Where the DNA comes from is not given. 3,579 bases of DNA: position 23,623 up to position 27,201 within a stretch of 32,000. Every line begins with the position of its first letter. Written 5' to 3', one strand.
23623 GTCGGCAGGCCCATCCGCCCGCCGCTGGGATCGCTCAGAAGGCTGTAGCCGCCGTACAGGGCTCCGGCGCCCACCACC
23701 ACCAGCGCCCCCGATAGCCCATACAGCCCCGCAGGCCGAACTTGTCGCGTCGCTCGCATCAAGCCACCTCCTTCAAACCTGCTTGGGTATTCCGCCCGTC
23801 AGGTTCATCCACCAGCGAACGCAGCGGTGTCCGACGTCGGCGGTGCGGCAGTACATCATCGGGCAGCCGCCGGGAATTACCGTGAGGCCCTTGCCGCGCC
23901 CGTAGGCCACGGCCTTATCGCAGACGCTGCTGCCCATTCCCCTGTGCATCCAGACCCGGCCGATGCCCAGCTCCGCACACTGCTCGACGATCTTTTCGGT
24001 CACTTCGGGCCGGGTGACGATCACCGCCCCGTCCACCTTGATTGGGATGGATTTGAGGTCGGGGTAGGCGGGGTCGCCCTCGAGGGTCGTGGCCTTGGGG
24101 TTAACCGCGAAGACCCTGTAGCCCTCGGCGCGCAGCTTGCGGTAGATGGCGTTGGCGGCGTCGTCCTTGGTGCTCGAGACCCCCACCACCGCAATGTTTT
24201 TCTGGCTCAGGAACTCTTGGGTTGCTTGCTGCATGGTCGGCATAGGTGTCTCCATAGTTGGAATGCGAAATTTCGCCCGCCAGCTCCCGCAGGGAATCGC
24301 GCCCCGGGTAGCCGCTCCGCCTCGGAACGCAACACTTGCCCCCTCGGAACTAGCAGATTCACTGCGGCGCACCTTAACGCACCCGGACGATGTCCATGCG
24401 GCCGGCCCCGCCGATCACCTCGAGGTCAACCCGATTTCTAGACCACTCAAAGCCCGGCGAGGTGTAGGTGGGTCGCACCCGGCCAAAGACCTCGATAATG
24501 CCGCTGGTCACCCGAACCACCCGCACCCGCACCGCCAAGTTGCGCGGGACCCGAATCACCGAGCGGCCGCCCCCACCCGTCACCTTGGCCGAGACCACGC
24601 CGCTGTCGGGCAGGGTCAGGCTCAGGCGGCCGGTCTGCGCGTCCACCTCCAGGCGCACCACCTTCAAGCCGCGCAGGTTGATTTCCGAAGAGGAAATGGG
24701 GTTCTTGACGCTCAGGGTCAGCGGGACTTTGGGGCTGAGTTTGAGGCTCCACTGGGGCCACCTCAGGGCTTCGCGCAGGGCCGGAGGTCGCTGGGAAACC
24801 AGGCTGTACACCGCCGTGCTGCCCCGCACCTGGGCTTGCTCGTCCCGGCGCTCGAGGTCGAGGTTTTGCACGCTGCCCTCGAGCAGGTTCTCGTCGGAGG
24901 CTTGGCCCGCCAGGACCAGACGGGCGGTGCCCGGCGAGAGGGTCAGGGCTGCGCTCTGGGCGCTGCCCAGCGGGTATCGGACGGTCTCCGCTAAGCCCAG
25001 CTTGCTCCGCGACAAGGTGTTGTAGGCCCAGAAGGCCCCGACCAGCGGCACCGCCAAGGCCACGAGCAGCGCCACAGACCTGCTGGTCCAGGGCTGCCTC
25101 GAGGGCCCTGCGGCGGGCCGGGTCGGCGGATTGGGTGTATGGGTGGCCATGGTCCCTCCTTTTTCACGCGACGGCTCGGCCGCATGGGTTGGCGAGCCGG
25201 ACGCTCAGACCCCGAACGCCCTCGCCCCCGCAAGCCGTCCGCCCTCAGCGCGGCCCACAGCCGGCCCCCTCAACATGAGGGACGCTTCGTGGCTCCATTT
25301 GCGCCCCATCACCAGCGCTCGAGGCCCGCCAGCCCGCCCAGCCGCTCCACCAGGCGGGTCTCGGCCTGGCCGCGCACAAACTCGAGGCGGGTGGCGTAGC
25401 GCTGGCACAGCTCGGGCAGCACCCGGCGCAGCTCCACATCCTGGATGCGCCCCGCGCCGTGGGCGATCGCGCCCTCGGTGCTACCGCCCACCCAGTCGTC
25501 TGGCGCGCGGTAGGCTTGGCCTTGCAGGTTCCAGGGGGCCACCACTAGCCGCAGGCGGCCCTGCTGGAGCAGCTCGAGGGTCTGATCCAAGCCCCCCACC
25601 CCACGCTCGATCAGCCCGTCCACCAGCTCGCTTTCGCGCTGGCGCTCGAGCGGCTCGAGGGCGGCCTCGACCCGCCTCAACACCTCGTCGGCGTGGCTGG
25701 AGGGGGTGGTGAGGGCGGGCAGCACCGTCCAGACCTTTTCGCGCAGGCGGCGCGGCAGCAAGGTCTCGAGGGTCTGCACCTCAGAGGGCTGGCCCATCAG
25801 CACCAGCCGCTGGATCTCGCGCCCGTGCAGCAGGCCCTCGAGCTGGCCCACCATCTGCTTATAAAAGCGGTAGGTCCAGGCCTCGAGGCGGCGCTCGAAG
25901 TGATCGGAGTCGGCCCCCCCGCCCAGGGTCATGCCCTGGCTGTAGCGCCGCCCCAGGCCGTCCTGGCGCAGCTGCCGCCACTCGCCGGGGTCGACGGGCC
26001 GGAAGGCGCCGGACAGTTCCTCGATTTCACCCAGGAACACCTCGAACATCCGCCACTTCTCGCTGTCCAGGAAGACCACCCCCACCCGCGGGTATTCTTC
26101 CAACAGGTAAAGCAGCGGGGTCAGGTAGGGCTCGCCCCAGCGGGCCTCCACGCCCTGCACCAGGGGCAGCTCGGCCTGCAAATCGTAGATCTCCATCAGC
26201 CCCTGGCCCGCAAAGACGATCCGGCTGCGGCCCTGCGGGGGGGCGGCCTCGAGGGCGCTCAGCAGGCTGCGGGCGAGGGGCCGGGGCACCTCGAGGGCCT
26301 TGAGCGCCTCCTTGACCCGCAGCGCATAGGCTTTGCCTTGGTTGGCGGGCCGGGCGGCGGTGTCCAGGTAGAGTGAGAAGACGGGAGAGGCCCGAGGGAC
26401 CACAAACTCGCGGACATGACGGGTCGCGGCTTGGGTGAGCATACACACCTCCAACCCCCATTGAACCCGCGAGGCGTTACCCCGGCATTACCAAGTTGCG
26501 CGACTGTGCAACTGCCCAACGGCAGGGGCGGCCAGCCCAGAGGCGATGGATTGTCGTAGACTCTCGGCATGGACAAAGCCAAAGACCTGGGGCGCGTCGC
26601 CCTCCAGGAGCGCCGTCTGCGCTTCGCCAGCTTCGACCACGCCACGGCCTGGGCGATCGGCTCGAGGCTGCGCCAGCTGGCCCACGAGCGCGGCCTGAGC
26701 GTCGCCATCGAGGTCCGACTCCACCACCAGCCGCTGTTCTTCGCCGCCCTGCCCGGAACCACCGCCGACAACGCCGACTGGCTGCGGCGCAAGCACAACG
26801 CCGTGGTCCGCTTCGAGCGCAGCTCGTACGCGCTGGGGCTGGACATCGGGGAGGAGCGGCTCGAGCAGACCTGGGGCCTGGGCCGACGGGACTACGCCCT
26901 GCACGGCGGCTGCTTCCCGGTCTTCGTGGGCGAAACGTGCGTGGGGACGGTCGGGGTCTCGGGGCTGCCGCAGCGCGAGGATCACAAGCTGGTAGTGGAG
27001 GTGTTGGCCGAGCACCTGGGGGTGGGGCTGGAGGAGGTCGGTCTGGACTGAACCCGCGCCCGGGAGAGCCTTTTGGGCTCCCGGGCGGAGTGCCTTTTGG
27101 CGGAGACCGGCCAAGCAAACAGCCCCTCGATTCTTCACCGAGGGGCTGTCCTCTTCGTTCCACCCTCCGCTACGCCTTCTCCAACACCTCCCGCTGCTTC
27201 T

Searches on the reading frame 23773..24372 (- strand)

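Call 40: search_protein_families(library=pfam, proteins=[window:23773-24372:-], max_evalue=0.001)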
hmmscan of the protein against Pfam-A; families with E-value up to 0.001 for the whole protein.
window:23773-24372:- (199 aa): 2 families
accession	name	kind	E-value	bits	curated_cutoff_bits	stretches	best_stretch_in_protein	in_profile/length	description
PF13380.12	CoA_binding_2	-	2.1e-29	102.8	22.8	1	58-174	1-114/116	CoA binding domain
PF02629.25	CoA_binding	-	1.2e-07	32.8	22.3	1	57-141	3-92/97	CoA binding domain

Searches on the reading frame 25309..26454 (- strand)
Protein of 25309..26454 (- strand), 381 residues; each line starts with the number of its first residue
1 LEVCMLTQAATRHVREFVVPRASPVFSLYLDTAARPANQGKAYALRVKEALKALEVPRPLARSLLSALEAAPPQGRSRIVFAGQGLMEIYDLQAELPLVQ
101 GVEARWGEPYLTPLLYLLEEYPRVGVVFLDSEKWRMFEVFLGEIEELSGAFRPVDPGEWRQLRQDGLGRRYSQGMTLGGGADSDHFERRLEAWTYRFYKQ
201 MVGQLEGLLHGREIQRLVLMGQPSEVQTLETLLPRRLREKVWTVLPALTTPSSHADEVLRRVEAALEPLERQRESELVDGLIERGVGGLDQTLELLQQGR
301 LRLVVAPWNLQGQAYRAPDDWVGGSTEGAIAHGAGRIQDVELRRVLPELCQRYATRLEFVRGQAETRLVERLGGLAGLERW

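Call 40: search_protein_families(library=pfam, proteins=[window:25309-26454:-], max_evalue=0.001)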
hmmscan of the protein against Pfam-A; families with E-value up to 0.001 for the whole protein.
window:25309-26454:- (381 aa): 5 families
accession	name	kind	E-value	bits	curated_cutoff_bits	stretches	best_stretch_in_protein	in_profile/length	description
PF18854.6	baeRF_family10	-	3e-32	112.3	27.1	1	109-265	1-141/143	Bacterial archaeo-eukaryotic release factor family 10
PF18846.6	baeRF_family5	-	2.5e-17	63.7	27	1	122-241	1-114/132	Bacterial archaeo-eukaryotic release factor family 5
PF18856.6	baeRF_family12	-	1.4e-07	32.6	27.7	1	124-242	2-119/138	Bacterial archaeo-eukaryotic release factor family 12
PF18844.6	baeRF_family2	-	4.7e-07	30.5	26.9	1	177-280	39-142/149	Bacterial archaeo-eukaryotic release factor family 2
PF18859.6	acVLRF1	-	0.00066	20.3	27.1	1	166-251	27-112/130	Actinobacteria/chloroflexi VLRF1 release factor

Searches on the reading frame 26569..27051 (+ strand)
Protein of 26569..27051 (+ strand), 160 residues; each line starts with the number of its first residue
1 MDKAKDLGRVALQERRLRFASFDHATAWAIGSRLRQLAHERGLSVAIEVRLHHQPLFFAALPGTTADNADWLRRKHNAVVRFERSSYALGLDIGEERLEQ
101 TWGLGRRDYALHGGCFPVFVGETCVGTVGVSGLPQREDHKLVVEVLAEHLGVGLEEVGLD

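Call 40: search_protein_families(library=pfam, proteins=[window:26569-27051:+], max_evalue=0.001)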
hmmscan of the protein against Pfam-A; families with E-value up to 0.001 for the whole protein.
window:26569-27051:+ (160 aa): 1 family
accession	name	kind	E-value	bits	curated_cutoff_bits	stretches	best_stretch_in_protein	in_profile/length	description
PF03928.20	HbpS-like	-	8.6e-31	107.1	25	1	22-146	1-127/128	Haem degrading protein HbpS-like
